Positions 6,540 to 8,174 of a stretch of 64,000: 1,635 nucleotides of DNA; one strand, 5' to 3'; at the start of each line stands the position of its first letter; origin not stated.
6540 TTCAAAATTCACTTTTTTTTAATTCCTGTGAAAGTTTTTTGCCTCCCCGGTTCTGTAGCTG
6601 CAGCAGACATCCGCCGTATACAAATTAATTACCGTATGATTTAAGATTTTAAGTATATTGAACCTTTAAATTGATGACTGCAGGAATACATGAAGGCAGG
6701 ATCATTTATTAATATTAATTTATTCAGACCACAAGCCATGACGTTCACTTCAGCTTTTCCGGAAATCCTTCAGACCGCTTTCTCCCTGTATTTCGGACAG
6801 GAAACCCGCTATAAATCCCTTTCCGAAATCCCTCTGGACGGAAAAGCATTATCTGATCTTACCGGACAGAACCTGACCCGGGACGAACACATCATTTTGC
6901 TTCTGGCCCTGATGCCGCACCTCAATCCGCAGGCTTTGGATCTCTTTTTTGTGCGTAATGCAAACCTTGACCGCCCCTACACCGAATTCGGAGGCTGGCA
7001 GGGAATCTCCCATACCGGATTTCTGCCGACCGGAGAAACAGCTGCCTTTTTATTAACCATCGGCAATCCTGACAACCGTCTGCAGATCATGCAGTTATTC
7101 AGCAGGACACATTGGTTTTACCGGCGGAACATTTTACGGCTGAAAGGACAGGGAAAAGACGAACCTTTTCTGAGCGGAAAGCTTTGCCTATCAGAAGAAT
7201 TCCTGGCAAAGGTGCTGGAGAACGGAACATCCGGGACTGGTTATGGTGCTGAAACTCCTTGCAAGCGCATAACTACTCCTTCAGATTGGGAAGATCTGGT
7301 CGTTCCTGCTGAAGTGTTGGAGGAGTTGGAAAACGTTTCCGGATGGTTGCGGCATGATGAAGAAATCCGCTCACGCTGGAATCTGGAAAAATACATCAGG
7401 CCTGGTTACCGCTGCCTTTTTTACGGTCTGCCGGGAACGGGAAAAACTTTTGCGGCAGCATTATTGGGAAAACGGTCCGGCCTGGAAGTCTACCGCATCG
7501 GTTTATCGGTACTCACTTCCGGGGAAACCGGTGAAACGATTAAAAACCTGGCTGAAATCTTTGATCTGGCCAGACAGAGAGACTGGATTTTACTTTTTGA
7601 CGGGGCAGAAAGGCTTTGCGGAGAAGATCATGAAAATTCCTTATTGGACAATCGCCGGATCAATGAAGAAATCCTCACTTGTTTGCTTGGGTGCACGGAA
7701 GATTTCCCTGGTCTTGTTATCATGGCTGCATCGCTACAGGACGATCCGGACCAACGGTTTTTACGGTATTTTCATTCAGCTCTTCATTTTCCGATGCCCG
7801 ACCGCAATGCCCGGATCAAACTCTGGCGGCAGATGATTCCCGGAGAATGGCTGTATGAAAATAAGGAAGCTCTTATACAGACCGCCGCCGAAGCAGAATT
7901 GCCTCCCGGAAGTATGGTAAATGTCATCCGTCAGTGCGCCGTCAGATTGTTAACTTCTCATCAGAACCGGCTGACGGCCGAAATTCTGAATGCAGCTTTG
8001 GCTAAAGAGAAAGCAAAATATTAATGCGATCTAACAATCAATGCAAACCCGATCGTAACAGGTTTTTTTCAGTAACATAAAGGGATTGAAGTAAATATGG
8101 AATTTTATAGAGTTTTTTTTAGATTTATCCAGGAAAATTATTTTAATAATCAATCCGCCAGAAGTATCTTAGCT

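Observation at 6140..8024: AAA+ ATPase transcribed divergently from the fibre-like operon, with a duplicated 38-bp element in the shared promoter region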

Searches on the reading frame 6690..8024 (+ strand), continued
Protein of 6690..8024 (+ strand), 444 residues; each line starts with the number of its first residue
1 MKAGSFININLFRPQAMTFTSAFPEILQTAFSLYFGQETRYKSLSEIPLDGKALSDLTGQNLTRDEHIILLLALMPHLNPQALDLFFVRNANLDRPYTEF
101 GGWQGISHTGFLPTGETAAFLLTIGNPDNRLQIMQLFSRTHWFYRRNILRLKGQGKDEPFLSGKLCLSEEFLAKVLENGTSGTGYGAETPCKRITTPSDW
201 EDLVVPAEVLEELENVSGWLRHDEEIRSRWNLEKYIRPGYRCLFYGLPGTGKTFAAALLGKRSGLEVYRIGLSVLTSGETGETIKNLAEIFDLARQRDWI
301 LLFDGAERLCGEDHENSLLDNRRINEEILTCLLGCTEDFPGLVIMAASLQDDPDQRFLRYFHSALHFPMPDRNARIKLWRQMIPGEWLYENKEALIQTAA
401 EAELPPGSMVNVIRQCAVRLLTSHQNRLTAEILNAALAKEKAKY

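Call 95: search_dna_similar(query=P0032, collection=plasmids, mode=protein, max_evalue=1e-15, max_rows=25)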
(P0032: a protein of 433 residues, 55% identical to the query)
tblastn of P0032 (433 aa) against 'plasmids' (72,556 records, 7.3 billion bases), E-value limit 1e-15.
Records with a match: 596; places in all: 611; records where one place covers at least 80% of the query: 5.
Best place of each record, by identity: <60% 596.
By first word of the organism name: Klebsiella 203; Rhizobium 37; Serratia 35; Streptomyces 33; Bradyrhizobium 26; Burkholderia 25; Enterobacter 17; Rhodococcus 9; Agrobacterium 8; Paracoccus 7; and 103 more.
By predicted mobility (MOB-suite, as given by PLSDB): conjugative 333; non-mobilizable 219; mobilizable 44.
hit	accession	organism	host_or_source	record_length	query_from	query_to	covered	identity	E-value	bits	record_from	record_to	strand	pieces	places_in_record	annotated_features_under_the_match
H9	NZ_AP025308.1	Aureibacter tunicatorum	-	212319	6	431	98%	44.8%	5e-114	374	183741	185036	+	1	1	ATP-binding protein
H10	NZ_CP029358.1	Azospirillum thermophilum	cell culture,hot spring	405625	62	430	85%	45.9%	5e-104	345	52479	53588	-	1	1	ATP-binding protein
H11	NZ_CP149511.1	Pararhizobium sp. A13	Aeschynomene indica,cell ...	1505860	62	432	86%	44.2%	2e-104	347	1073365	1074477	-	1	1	none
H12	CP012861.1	Persicobacter sp. JZB09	cell culture,soil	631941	62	432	86%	44.1%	3e-96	323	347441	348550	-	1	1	record has no annotation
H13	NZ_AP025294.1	Persicobacter psychrovividus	-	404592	91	432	79%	47.0%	2e-82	332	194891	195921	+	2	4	ATP-binding protein | hypothetical protein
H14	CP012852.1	Persicobacter sp. JZB09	cell culture,soil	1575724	62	430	85%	43.2%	3e-86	294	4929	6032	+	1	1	none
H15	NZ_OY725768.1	Parabacteroides distasonis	-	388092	6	288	65%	54.4%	4e-93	314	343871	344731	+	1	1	ATP-binding protein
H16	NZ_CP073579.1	Photobacterium sp. GJ3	-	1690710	62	403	79%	43.9%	7e-82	281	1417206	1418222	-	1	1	record has no annotation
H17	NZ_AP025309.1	Aureibacter tunicatorum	-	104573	97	406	72%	45.9%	1e-80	278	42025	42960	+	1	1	ATP-binding protein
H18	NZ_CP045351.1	Vibrio aquimaris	pure culture,Non-filtered water from ...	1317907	62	403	79%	40.9%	4e-78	271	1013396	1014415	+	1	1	none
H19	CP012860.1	Persicobacter sp. JZB09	cell culture,soil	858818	62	403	79%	39.4%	1e-73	258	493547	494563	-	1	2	record has no annotation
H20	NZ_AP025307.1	Aureibacter tunicatorum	-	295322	88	428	79%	37.4%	2e-62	225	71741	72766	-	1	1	ATP-binding protein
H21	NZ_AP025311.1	Aureibacter tunicatorum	-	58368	95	403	71%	41.0%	5e-70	248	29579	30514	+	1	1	ATP-binding protein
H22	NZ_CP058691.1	Paracoccus pantotrophus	pure culture,sewage sludge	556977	180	433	59%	44.9%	7e-57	209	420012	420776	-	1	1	AAA family ATPase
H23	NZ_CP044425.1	Paracoccus pantotrophus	cell culture,denitrifying, ...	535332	180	433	59%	44.5%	3e-56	207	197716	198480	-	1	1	AAA family ATPase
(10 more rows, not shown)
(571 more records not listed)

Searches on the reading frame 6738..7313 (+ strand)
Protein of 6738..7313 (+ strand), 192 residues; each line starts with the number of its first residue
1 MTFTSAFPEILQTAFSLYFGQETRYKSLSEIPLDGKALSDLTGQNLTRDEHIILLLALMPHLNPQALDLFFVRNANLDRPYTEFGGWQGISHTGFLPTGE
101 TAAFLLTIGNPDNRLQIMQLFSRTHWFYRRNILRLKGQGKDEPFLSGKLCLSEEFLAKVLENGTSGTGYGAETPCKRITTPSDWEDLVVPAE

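Call 73: search_solved_structures(query=A4, max_evalue=10)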
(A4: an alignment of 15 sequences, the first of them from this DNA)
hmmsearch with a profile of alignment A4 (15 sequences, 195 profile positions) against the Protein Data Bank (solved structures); distinct sequences matched with E-value up to 10: 2.
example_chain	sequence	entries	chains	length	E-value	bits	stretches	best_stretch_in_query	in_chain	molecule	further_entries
9g9a_D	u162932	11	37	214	0.7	12.8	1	133-167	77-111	CRISPR system Cms endoribonuclease Csm3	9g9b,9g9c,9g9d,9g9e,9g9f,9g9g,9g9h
7uw9_O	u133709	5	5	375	0.86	12.5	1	4-66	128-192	V-type proton ATPase subunit C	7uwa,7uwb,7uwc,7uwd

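Call 74: search_protein_families(library=pfam, proteins=[window:6738-7313:+], max_evalue=10)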
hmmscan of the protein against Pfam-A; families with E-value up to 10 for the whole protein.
seq(192 aa): 1 family
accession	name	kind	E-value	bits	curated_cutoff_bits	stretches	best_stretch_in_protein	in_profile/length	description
PF22977.2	WHD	-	0.28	11.2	27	1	46-160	107-208/221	Winged helix domain, variant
